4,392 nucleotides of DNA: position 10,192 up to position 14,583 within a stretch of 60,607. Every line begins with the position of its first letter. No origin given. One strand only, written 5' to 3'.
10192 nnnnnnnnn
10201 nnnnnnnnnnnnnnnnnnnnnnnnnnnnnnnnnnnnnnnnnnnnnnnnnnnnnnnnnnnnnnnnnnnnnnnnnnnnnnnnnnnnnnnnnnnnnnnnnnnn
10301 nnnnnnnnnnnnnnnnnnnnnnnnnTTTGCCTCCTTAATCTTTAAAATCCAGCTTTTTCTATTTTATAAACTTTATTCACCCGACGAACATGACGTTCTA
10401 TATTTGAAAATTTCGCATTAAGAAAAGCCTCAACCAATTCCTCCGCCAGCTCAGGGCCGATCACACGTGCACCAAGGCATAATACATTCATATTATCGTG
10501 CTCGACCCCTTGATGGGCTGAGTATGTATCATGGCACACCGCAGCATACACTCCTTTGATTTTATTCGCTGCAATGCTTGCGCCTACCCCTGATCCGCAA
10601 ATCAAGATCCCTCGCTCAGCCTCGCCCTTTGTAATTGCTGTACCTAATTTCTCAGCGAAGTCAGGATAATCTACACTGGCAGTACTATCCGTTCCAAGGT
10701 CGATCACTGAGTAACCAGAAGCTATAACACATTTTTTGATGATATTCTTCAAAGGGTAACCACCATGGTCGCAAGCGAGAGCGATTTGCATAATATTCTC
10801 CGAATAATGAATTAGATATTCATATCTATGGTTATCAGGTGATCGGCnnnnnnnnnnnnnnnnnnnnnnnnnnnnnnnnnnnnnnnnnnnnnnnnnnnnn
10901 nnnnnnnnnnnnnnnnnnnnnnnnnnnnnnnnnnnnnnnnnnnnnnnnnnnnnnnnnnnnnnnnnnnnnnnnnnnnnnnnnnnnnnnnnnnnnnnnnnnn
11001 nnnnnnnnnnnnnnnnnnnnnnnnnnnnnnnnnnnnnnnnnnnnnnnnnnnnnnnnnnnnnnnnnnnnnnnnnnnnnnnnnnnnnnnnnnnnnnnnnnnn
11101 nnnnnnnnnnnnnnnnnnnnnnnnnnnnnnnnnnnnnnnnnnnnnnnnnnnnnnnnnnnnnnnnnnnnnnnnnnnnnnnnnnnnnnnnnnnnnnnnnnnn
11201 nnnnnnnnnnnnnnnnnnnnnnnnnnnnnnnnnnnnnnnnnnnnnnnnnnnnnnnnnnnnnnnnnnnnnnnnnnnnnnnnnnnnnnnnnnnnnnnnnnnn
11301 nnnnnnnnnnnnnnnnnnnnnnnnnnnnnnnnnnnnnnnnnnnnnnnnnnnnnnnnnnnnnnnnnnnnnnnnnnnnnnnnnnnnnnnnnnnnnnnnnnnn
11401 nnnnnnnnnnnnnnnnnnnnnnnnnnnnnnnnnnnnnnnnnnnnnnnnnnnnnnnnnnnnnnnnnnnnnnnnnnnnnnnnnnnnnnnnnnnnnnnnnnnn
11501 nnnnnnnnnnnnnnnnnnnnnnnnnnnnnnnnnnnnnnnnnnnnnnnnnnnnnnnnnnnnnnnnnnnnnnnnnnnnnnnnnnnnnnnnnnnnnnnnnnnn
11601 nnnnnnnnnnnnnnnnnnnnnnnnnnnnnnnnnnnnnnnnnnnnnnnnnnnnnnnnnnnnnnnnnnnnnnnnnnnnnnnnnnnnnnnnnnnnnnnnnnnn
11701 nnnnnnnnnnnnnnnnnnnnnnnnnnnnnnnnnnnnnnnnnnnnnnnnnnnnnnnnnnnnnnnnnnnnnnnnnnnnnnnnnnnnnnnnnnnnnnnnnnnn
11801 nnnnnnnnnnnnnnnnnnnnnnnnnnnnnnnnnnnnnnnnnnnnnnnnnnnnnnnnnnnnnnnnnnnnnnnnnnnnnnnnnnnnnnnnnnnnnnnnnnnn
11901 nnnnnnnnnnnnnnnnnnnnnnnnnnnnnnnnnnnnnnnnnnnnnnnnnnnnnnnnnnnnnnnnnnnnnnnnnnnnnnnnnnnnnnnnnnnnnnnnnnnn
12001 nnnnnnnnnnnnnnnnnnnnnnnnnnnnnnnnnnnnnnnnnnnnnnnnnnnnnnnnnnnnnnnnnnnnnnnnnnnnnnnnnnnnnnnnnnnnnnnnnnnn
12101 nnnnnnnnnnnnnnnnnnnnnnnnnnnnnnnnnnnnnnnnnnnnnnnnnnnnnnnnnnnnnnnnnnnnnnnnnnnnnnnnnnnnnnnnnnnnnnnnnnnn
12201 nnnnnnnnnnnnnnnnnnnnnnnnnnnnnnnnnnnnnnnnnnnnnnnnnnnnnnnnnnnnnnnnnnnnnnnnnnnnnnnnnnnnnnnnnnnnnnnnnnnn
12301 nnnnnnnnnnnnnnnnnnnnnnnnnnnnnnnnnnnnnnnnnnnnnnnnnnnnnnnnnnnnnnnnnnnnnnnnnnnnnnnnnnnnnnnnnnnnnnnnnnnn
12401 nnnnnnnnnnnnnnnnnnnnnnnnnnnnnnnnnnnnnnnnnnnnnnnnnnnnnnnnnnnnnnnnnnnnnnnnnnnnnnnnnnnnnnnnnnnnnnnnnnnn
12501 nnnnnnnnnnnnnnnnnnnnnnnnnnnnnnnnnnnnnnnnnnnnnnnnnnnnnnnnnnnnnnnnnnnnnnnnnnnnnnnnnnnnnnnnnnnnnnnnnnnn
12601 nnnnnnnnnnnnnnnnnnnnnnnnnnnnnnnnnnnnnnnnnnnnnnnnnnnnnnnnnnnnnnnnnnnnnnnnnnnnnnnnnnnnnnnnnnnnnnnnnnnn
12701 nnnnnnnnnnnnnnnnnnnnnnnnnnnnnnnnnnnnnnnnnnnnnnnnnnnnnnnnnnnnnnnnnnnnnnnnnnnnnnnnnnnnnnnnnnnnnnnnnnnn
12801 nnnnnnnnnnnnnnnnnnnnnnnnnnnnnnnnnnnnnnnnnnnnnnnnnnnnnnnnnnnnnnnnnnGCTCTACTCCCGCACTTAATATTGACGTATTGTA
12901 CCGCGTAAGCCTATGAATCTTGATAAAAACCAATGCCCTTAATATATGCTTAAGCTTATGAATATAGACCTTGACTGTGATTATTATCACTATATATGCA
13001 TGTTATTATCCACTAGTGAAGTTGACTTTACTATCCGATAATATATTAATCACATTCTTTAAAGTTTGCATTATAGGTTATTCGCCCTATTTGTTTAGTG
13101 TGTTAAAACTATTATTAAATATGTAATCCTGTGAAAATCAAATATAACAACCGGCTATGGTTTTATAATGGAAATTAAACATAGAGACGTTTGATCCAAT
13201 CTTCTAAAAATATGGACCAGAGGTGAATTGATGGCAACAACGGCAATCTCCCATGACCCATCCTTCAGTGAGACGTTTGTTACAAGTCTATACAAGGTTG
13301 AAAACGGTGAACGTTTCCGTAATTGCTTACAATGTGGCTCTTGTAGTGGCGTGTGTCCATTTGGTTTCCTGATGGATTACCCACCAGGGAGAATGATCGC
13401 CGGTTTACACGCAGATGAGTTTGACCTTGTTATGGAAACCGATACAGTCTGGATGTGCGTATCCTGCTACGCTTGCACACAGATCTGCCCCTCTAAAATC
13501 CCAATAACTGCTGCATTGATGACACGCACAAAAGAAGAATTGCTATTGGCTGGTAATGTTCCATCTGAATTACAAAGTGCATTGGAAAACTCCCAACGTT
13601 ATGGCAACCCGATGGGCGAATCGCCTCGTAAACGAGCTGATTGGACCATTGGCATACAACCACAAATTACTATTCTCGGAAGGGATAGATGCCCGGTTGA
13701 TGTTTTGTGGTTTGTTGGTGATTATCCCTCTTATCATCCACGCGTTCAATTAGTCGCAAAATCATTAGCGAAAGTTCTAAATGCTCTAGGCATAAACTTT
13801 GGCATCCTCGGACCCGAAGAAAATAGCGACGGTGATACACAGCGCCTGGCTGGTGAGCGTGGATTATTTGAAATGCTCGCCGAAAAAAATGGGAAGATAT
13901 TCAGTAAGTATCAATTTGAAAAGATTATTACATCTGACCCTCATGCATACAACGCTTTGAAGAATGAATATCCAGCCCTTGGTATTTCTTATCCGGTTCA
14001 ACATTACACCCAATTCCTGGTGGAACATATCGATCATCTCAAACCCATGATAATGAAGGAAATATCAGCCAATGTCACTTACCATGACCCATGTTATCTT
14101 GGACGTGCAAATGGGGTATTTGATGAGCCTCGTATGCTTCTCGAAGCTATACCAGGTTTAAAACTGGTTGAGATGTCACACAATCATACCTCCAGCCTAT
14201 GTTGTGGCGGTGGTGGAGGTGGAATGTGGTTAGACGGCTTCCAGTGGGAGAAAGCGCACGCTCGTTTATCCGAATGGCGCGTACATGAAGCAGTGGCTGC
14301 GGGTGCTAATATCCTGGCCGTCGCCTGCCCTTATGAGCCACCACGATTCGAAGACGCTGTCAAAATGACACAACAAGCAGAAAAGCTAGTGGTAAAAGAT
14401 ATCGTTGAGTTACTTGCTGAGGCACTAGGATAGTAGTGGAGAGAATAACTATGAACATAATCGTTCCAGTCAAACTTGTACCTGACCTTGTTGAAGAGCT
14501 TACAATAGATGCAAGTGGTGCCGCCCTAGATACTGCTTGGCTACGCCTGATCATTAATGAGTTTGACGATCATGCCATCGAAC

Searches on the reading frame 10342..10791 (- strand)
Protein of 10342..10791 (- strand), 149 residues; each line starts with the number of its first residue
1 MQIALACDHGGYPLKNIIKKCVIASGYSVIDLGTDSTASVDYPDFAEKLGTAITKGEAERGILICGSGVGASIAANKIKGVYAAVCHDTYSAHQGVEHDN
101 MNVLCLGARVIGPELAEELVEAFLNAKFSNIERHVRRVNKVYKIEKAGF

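Call 37: search_protein_families(library=pfam, proteins=[window:10342-10791:-], max_evalue=0.00001)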
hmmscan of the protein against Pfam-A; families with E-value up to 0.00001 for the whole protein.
window:10342-10791:- (149 aa): 1 family
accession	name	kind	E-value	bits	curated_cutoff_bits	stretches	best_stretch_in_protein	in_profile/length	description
PF02502.23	LacAB_rpiB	-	1.3e-56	190.9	24.7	1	3-141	1-138/138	Ribose/Galactose Isomerase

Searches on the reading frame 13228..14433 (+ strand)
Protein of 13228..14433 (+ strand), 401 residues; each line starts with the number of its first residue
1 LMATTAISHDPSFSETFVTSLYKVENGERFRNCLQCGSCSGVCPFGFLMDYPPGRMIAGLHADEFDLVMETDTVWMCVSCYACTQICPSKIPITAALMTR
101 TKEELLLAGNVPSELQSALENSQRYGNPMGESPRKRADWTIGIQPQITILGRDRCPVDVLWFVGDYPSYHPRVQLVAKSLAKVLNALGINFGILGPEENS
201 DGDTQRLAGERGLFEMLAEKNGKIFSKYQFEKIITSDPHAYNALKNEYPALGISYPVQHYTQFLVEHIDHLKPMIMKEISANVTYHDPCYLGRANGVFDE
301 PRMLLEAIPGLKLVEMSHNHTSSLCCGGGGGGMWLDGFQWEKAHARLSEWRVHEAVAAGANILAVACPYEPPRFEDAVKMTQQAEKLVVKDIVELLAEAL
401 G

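Call 6: search_protein_families(library=pfam, proteins=[window:13228-14433:+])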
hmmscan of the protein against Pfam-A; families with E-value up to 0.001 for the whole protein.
window:13228-14433:+ (401 aa): 8 families
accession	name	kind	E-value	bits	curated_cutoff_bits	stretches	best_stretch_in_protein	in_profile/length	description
PF02754.22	CCG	-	1.1e-17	64.3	20.6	1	283-368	1-78/85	Cysteine-rich domain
PF13183.11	Fer4_8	-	1.7e-11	44.9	27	1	31-91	3-68/68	4Fe-4S dicluster domain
PF13187.11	Fer4_9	-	2.4e-10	40.7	27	1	32-90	1-50/52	4Fe-4S dicluster domain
PF13237.11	Fer4_10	-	5.2e-08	33.1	25.5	1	31-88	7-53/53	4Fe-4S dicluster domain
PF13534.11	Fer4_17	-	2.4e-07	31.7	22.2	1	32-91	1-60/61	4Fe-4S dicluster domain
PF13484.11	Fer4_16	-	1.2e-05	26.4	30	0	32-46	1-15/66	4Fe-4S double cluster binding domain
PF13746.11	Fer4_18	-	9.3e-05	23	27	0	73-97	57-81/114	4Fe-4S dicluster domain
PF12838.12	Fer4_7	-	0.00021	22.1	27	1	32-91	1-52/52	4Fe-4S dicluster domain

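Call 10: search_protein_families(library=ncbifam, proteins=[window:13228-14433:+], max_evalue=0.01)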
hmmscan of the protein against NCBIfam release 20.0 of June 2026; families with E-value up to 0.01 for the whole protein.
window:13228-14433:+ (401 aa): 32 families (the best 25 are shown)
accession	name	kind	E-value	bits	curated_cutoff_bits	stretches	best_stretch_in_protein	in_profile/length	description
NF004898.0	PRK06259.1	equivalog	3.9e-40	137.9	385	1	23-399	126-487/488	fumarate reductase (CoM/CoB) subunit TfrB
NF045670.1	quin_L_LdhH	equivalog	1.2e-23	83.4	800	2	177-396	485-705/706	L-lactate dehydrogenase (quinone) large subunit LdhH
NF008369.0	PRK11168.1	equivalog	2.6e-18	66.1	278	2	158-330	168-338/401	anaerobic glycerol-3-phosphate dehydrogenase subunit C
TIGR03290.1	CoB_CoM_SS_C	equivalog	1.5e-15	57.4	160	1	31-100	2-71/144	CoB--CoM heterodisulfide reductase subunit C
NF045724.1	ferredox_TmcB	equivalog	8.5e-15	54.2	735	1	33-379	43-409/430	electron transfer complex ferredoxin TmcB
NF041890.1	hdrC_Methbact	equivalog_domain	1.6e-13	50.7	270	1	18-90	16-87/192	ferredoxin:CoB-CoM heterodisulfide reductase subunit HdrC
TIGR03379.1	glycerol3P_GlpC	equivalog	1.7e-13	50.1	279.9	2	158-330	163-335/397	anaerobic glycerol-3-phosphate dehydrogenase subunit GlpC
NF045796.1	DsrK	equivalog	2.3e-13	49.6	400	1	257-339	299-381/453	sulfate reduction electron transfer complex DsrMKJOP subunit DsrK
NF045711.1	sulf_resp_HmcF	equivalog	2.4e-11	43.1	750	1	256-367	308-418/457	sulfate respiration complex iron-sulfur protein HmcF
NF041779.1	hetero_SS_HdrC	equivalog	8.2e-11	41.7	350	1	29-89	29-88/198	ferredoxin:CoB-CoM heterodisulfide reductase subunit HdrC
TIGR01945.1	rnfC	subfamily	6.3e-10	38.2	245.95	1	28-97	360-424/435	RnfABCDGE type electron transport complex subunit C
NF003454.1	PRK05035.1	equivalog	1.5e-08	33.6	345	1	24-94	360-425/556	electron transport complex subunit RsxC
NF045663.1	diclust_near_Sec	equivalog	1.7e-08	33.1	530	1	208-331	467-583/759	pyridine nucleotide-disulfide oxidoreductase/dicluster-binding protein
NF038018.1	qmoC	equivalog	4.4e-08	33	300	1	17-90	5-77/360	quinone-interacting membrane-bound oxidoreductase complex subunit QmoC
NF008434.0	PRK11274.1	equivalog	2.2e-07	30.2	333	0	28-91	20-89/409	glycolate oxidase subunit GlcF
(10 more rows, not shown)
